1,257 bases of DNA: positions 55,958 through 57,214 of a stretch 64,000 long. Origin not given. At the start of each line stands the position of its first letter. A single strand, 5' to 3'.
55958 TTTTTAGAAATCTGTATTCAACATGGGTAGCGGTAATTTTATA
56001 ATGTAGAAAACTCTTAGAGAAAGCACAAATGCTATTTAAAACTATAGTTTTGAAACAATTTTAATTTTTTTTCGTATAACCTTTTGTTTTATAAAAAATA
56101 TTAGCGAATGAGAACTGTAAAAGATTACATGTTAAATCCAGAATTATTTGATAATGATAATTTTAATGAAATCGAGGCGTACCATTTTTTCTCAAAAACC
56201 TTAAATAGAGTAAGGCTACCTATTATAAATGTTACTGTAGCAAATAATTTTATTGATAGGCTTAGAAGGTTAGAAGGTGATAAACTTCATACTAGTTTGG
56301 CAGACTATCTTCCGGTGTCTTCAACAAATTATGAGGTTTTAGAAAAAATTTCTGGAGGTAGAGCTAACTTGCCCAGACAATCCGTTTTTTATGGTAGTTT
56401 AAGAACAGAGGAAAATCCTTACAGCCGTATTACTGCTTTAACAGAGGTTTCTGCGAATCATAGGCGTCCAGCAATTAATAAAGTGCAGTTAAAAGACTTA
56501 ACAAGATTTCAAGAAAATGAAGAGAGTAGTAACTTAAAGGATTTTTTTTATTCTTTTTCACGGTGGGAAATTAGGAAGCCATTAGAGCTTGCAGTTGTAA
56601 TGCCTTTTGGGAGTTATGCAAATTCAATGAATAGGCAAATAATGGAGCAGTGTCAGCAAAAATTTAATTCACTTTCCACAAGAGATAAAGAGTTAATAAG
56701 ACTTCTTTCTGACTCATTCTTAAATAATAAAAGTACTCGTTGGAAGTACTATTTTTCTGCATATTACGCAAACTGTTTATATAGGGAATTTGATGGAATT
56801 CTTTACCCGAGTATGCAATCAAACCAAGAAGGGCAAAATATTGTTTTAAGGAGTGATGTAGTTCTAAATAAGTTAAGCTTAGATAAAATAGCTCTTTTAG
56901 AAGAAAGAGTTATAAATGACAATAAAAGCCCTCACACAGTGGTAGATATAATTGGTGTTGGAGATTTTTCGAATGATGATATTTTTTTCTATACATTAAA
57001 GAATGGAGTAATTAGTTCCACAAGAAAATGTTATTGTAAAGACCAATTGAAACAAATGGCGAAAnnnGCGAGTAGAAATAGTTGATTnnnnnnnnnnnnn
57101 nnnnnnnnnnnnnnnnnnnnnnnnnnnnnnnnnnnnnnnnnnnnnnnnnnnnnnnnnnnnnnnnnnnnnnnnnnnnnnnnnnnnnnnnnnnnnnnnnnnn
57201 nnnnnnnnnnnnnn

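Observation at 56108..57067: Orphan, enlarged RES-domain-like protein as sole cargo of the islet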

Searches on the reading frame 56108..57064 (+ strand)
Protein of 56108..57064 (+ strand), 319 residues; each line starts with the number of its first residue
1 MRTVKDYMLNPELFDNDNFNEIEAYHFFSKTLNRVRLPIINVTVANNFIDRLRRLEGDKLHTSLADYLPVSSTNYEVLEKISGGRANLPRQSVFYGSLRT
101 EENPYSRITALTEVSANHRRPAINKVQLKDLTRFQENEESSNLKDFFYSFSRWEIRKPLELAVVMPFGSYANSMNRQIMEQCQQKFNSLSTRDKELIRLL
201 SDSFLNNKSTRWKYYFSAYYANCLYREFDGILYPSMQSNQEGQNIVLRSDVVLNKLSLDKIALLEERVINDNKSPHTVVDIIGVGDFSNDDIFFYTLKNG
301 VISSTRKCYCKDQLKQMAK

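Call 3: search_protein_families(library=pfam, proteins=[window:56108-57064:+], max_evalue=10)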
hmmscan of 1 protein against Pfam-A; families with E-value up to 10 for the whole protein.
window:56108-57064:+ (319 aa): 2 families
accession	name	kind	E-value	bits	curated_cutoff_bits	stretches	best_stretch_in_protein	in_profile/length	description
PF08808.17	RES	-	1.1e-05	25.9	23.2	2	213-247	100-135/157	RES domain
PF21776.2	TetR_C_44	-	0.13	12.8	24.4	1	177-257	23-94/131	TetR/AcrR family transcriptional repressors, C-terminal domain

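Call 4: search_protein_families(library=ncbifam, proteins=[window:56108-57064:+], max_evalue=10)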
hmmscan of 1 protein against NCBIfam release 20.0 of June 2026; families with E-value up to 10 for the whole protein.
window:56108-57064:+ (319 aa): 1 family
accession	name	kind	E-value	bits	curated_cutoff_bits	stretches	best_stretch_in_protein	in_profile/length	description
TIGR04194.1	grasp_w_spasm_A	domain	0.044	14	33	1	9-26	7-24/28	grasp-with-spasm system A modified peptide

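Call 7: search_protein_families(library=padloc, proteins=[window:56108-57064:+], max_evalue=10)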
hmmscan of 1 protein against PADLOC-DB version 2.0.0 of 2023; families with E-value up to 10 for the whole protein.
window:56108-57064:+ (319 aa): 0 families

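Call 8: search_protein_families(library=phrogs, proteins=[window:56108-57064:+], max_evalue=10)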
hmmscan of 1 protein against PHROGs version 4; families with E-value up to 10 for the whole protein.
window:56108-57064:+ (319 aa): 2 families
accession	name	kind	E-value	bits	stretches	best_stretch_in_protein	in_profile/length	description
phrog_11309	-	unknown function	0.089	13.9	1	173-215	21-63/72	-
phrog_25804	-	unknown function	0.55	11.3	0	179-215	12-48/87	-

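Call 9: search_solved_structures(query=window:56108-57064:+, max_evalue=10, show_alignments=3)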
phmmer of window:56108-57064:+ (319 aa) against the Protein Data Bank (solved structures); distinct sequences matched with E-value up to 10: 10.
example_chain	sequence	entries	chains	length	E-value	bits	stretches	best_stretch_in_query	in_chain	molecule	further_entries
9fia_BW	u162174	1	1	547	0.57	12.4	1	58-199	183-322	Mitochondrial ribosomal protein, mS144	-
1ng1_A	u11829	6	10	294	0.58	12.4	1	39-89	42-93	SIGNAL SEQUENCE RECOGNITION PROTEIN FFH | SIGNAL RECOGNITION PARTICLE PROTEIN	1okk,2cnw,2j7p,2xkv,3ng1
1ls1_A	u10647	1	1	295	0.58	12.4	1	39-89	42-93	SIGNAL RECOGNITION PARTICLE PROTEIN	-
1jpj_A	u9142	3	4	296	0.59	12.4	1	39-89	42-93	SIGNAL RECOGNITION PARTICLE PROTEIN | SRP54NG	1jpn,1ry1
1o87_A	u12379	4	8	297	0.59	12.4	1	39-89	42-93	SIGNAL RECOGNITION PARTICLE PROTEIN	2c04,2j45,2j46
2iy3_A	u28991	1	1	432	0.96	11.7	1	39-89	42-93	Signal recognition particle protein,Signal recognition particle 54 kDa protein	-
2ng1_A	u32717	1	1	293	2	10.6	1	39-89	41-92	SIGNAL SEQUENCE RECOGNITION PROTEIN FFH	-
1ffh_A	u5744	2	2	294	2.1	10.6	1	39-89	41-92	FFH | SIGNAL RECOGNITION PARTICLE PROTEIN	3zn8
2c03_A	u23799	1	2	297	2.1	10.6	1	39-89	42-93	SIGNAL RECOGNITION PARTICLE PROTEIN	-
1rj9_B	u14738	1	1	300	2.1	10.5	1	39-89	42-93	Signal recognition particle protein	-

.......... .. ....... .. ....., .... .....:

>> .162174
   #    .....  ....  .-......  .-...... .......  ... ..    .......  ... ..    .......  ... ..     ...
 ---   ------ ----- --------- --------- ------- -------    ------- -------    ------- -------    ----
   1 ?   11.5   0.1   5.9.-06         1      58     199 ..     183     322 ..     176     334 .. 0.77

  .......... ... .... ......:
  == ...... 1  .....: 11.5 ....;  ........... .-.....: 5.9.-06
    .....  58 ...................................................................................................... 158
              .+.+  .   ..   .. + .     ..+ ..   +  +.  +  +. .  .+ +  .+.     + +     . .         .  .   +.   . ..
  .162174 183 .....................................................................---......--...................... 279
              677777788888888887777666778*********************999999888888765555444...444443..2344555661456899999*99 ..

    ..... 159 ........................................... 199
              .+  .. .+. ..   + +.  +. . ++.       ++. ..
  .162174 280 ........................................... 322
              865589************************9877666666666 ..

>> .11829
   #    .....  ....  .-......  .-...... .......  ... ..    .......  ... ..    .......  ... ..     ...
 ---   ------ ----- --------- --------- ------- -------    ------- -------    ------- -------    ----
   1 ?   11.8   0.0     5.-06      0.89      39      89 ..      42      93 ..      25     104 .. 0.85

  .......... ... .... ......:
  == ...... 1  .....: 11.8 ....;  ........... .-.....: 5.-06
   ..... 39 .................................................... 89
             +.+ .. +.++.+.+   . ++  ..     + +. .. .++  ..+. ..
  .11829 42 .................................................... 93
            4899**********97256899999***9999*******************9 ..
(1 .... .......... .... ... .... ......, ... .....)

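Call 10: find_homologous_proteins(query=window:56108-57064:+, max_evalue=0.001)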
Query window:56108-57064:+ (319 aa): 1 proteins with E <= 0.001 among 1421 candidates.
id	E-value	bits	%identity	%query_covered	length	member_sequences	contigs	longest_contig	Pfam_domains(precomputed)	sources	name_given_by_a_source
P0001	1.8e-209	712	100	100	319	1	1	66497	PF08808.18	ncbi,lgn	-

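Call 13: find_encoding_contigs(protein=P0001, flank=10000)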
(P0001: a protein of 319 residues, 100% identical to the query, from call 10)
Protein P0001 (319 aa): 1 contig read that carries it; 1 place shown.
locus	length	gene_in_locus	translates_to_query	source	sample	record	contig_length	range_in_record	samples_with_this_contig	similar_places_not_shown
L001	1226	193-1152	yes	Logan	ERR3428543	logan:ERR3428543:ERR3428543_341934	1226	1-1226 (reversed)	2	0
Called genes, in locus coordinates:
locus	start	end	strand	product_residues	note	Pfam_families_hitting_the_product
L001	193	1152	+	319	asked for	PF08808:RES (faint)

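Call 19: predict_structure(protein=window:56108-57064:+)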
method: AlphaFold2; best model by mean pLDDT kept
length: 319 residues; sequences in the alignment: 1
mean_pLDDT: 33.2   pTM: 0.21
mean pLDDT of the five models: 33.2, 30.8, 29.7, 28.3, 27.9
residues with pLDDT >= 90: 0; 70-90: 0; 50-70: 9; < 50: 310
segments of 3 or more residues with pLDDT < 50: 3-11, 19-319
pLDDT, mean of each block of 10 residues (from residue 1): 47 52 41 31 37 39 34 36 33 24 24 22 27 29 28 25 26 36 45 41 34 32 33 24 26 29 29 30 37 37 38 38
secondary structure, 60 per line:
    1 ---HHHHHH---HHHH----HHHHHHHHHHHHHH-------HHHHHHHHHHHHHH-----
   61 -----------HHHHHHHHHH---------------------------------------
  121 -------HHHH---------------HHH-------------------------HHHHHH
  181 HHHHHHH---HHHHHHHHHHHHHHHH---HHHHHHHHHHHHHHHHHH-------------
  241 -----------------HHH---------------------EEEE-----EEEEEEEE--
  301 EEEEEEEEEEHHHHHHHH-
elements in order: H4-9 H13-16 H21-34 H42-55 H72-81 H128-131 H175-187 H191-206 H210-227 E282-285 E291-298 E301-310 H311-318

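Call 20: search_protein_representatives(protein=window:56108-57064:+)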
Query: 319 residues. Proteins with E-value up to 0.001 (for the whole library): 162; up to 1e-10: 8; up to 1e-30: 1. The best 150 are listed.
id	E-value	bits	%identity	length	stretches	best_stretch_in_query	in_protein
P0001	5.7e-210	711.7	100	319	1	1-319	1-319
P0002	1.7e-16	76.5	33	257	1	49-270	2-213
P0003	2.6e-13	66.1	31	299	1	42-307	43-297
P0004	3.4e-12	62.4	29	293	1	17-252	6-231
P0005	5.7e-12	61.7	32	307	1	33-265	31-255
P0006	6.0e-12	61.6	28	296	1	13-290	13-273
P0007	1.5e-11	60.3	30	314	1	16-294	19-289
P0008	4.8e-11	58.7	32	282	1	44-277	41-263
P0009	1.3e-10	57.2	34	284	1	47-265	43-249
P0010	2.8e-10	56.1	34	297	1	79-274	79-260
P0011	3.0e-10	56.0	30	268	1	67-254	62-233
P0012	5.0e-10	55.3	30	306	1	17-259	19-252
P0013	2.6e-09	52.9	30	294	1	28-287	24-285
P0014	2.8e-09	52.8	30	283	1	83-276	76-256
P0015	3.4e-09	52.6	30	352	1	19-260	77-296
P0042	9.2e-07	44.6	30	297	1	78-284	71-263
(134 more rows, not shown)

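Call 25: find_homologous_proteins(query=A2, max_evalue=0.00001)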
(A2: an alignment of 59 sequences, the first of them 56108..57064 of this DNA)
Query A2 (59 sequences) (319 aa, profile of the alignment): 7 proteins with E <= 0.00001 among 6599 candidates.
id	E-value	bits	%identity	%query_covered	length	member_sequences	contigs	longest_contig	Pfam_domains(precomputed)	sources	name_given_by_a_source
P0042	1.5e-80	288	25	62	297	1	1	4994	-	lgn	-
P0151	2.3e-71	258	28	59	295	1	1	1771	-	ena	-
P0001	3.8e-53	198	100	100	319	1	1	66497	PF08808.18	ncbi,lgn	-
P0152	5.7e-29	119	27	60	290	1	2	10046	-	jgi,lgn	-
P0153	9.5e-28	115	27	33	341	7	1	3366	PF08808.18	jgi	-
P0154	3.0e-24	104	27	59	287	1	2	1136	PF08808.18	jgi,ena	-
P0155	1.6e-19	88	52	7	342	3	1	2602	PF08808.18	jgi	jgi:hypothetical protein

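Call 27: find_encoding_contigs(protein=P0152, flank=6000, max_places=4)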
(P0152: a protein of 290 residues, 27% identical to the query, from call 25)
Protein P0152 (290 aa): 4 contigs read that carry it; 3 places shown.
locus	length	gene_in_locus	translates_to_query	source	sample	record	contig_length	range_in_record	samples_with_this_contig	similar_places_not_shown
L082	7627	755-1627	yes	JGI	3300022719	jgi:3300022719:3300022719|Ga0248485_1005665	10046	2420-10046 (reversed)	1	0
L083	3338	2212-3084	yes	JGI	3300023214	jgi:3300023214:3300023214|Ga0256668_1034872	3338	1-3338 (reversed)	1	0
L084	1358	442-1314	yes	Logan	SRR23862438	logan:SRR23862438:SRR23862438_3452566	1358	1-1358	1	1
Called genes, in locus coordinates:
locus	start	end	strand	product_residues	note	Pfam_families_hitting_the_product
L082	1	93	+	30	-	?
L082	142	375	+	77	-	-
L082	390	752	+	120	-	PF04355:BamE (weak)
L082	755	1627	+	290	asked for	-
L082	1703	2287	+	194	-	-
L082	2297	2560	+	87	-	-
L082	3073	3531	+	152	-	-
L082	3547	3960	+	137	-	-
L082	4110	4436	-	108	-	PF13744:HTH_37 (weak), PF13560:HTH_31 (weak), PF01381:HTH_3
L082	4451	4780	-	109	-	PF05973:Gp49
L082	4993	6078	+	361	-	PF01582:TIR (weak), PF13676:TIR_2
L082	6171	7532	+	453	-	-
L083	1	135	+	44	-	?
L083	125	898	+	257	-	PF10067:DUF2306 (weak)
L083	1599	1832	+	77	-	-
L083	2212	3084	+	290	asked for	-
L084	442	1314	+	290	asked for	-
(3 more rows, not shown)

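Call 28: find_encoding_contigs(protein=P0042, flank=6000, max_places=4)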
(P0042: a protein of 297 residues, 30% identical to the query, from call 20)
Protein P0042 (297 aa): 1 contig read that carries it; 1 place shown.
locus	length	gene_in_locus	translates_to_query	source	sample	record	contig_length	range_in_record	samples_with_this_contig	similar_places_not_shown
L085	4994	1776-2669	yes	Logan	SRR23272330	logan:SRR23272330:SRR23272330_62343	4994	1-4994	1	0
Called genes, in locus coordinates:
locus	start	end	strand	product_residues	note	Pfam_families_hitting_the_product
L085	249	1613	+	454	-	-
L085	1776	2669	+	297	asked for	-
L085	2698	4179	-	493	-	PF13289:SIR2_2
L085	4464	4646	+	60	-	-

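Call 29: find_encoding_contigs(protein=P0153, flank=6000, max_places=4)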
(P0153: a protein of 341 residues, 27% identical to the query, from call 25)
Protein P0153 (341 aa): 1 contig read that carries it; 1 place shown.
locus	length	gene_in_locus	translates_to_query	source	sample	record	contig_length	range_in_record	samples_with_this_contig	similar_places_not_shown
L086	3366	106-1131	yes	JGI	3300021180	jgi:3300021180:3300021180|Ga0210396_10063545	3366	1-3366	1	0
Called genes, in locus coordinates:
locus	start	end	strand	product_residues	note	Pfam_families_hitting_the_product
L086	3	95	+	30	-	?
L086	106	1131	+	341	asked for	PF08808:RES (weak)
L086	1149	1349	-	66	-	-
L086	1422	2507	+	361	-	PF07804:HipA_C (faint)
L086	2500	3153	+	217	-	PF08797:HIRAN (weak)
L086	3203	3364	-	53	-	?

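Call 30: predict_structure(alignment_id=A2)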
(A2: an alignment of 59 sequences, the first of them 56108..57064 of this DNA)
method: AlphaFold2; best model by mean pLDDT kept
length: 319 residues; sequences in the alignment: 59
mean_pLDDT: 82.8   pTM: 0.83
mean pLDDT of the five models: 82.8, 80.6, 80.3, 80.3, 79.1
residues with pLDDT >= 90: 139; 70-90: 124; 50-70: 34; < 50: 22
segments of 3 or more residues with pLDDT < 50: 122-141
pLDDT, mean of each block of 10 residues (from residue 1): 68 72 83 83 97 90 89 83 91 96 94 82 44 45 78 98 91 82 92 90 86 89 95 92 96 97 90 82 85 78 58 54
secondary structure, 60 per line:
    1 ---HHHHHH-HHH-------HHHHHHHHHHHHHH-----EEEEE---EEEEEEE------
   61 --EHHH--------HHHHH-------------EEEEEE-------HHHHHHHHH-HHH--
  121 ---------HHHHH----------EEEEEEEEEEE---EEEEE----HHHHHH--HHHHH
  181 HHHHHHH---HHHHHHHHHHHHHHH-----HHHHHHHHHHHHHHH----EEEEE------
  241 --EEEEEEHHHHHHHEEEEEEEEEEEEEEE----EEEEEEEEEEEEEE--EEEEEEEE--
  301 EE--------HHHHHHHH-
elements in order: H4-9 H21-34 E40-44 E48-54 H75-79 E93-98 H106-114 H130-134 E145-155 E159-163 H168-173 H176-187 H191-205 H211-225 E230-234 E243-248 H249-255 E256-270 E275-288 E291-298 H311-318

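Call 33: search_protein_families(library=pfam, alignment_id=A2, max_evalue=0.01)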
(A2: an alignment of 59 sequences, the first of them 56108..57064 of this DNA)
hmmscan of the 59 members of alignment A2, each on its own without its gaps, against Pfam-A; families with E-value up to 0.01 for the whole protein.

A. member 1, window:56108-57064:+ (319 aa): 1 family
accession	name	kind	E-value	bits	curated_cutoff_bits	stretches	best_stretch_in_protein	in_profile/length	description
PF08808.17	RES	-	1.1e-05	25.9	23.2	1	213-247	100-135/157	RES domain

B. families by the number of members that match (of 59 scanned): 3 families
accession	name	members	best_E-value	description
PF08808.17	RES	31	3e-08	RES domain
PF08795.16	DUF1796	1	0.0022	Putative papain-like cysteine peptidase (DUF1796)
PF09888.14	DUF2115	1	0.0045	Uncharacterized protein conserved in archaea (DUF2115)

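Call 34: search_solved_structures(query=A2, max_evalue=10, show_alignments=3)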
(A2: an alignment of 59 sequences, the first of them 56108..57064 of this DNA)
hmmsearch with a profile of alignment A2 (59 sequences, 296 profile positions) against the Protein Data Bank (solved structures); distinct sequences matched with E-value up to 10: 6.
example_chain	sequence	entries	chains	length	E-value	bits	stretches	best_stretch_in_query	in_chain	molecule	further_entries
7ejo_B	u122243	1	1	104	0.37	12.9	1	16-62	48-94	Enhancer of rudimentary homolog 2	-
7o6l_A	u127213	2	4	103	0.37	12.8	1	16-62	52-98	Enhancer of rudimentary homolog 2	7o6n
7ejo_A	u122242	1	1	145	0.75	11.9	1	16-62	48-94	Enhancer of rudimentary homolog 2,Protein tost-1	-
7ejs_A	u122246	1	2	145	0.75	11.8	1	16-62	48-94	Enhancer of rudimentary homolog 2,Protein pid-3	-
8s89_A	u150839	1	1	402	2.9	9.9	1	149-190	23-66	DE NOVO PROTEIN P400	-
6egc_A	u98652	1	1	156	7.2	8.6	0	4-36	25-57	SC_2L4HC2_23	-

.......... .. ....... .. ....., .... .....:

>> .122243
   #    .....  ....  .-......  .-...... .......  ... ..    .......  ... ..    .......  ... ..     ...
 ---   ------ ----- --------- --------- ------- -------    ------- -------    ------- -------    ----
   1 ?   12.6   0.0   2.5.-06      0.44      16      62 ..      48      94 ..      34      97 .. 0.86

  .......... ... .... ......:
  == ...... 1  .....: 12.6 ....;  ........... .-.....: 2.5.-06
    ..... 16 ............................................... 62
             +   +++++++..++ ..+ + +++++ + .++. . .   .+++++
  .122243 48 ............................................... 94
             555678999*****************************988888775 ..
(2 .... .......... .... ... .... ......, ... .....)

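Call 35: fold_search(model_id=the predicted structure, library=pdb)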
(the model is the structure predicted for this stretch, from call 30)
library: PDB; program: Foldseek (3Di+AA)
matches with E <= 10: 276; with E <= 0.001: 2
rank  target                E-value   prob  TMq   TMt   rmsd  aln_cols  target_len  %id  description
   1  8qnl_C                3.3e-04  1.00  0.35  0.42   8.4       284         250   11  Structure of the toxin-antitoxin NatRT complex from Pseudomonas aeruginosa (released 2024-10-02)
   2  8qnq_C                3.9e-04  1.00  0.36  0.44  10.8       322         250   11  Structure of the toxin-antitoxin NatRT complex from Pseudomonas aeruginosa. NatTE29D mutant (released 2024-10-02)
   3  6b3r_A                5.5e-02  0.07  0.10  0.03  24.3       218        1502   10  Structure of the mechanosensitive channel Piezo1 (released 2017-12-20)
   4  7wlt_A                5.5e-02  0.04  0.10  0.04  31.9       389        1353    9  the Curved Structure of mPIEZO1 in Lipid Bilayer (released 2022-04-13)
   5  9biw_A                1.4e-01  0.41  0.24  0.16   9.8       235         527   12  Crystal structure of Chelona Toxin, a diphtheria toxin homolog, from Austwickia chelonae (released 2024-08-07)
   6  7wlu_A                2.0e-01  0.03  0.11  0.04  25.5       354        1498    9  The Flattened Structure of mPIEZO1 in Lipid Bilayer (released 2022-04-13)
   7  1dnl                  2.1e-01  0.06  0.14  0.19  18.3       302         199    9  X-RAY STRUCTURE OF ESCHERICHIA COLI PYRIDOXINE 5'-PHOSPHATE OXIDASE COMPLEXED WITH FMN AT 1.8 ANGSTROM RESOLUTION (released 2000-01-05)
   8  8imz_A                2.2e-01  0.03  0.11  0.05  25.3       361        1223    8  Cryo-EM structure of mouse Piezo1-MDFIC complex (composite map) (released 2023-08-09)
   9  2o3o_F                2.6e-01  0.01  0.09  0.10  21.9       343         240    7  Crystal Structure of the sensor histidine kinase regulator YycI from Bacillus subtitlis (released 2007-04-10)
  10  6gw6_A                3.1e-01  0.57  0.27  0.52   8.6       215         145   11  Structure of the Pseudomonas putida RES-Xre toxin-antitoxin complex (released 2018-10-24)
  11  7ri3_C                4.4e-01  0.12  0.19  0.12  12.7       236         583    9  Crystal structure of Albireti Toxin, a diphtheria toxin homolog, from Streptomyces albireticuli (released 2022-04-20)
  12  8ixo_A                4.7e-01  0.02  0.12  0.04  23.2       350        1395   10  Intermediate structure of mPIEZO1-S2472E (released 2025-01-01)
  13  9qe9_B                6.6e-01  0.21  0.24  0.39   9.4       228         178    8  Catalytic domain of Streptomyces Antiquus Insecticidal Protein (SAIP) from Streptomyces klenkii (released 2026-03-11)
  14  5z10_A                6.6e-01  0.02  0.09  0.03  25.1       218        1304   11  Structure of the mechanosensitive Piezo1 channel (released 2018-01-31)
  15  5ya6_A                7.0e-01  0.02  0.10  0.14  15.7       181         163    6  Crystal structure of archaeal flagellin FlaB1 from Methanocaldococcus jannaschii (released 2019-02-06)
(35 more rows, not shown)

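Call 37: find_encoding_contigs(protein=P0002, flank=6000, max_places=3)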
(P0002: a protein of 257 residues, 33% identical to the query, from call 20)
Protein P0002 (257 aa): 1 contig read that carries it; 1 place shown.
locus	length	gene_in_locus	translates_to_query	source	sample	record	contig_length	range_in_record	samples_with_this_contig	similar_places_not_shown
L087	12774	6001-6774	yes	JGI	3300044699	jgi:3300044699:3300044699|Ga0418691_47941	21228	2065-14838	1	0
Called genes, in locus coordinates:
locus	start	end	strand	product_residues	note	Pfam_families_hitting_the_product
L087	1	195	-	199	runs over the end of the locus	-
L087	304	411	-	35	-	-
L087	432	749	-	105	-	-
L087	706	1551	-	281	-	PF06197:DUF998 (weak)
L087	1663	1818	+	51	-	-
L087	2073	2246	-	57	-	PF07366:SnoaL, PF12680:SnoaL_2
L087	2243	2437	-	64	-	-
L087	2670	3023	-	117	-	-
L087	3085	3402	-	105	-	-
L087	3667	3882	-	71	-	PF03988:DUF347 (weak)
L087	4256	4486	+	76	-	-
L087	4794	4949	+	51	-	-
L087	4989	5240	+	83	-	PF13676:TIR_2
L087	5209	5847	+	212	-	-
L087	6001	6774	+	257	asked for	-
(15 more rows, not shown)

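Call 38: find_encoding_contigs(protein=P0151, flank=6000, max_places=3)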
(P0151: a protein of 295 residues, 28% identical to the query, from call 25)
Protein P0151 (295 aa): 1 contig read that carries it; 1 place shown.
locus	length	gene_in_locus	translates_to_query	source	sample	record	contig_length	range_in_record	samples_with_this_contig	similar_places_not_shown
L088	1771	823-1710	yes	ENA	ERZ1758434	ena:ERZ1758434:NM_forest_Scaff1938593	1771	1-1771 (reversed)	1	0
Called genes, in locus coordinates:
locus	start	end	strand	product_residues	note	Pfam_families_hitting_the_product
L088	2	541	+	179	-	?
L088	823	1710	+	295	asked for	-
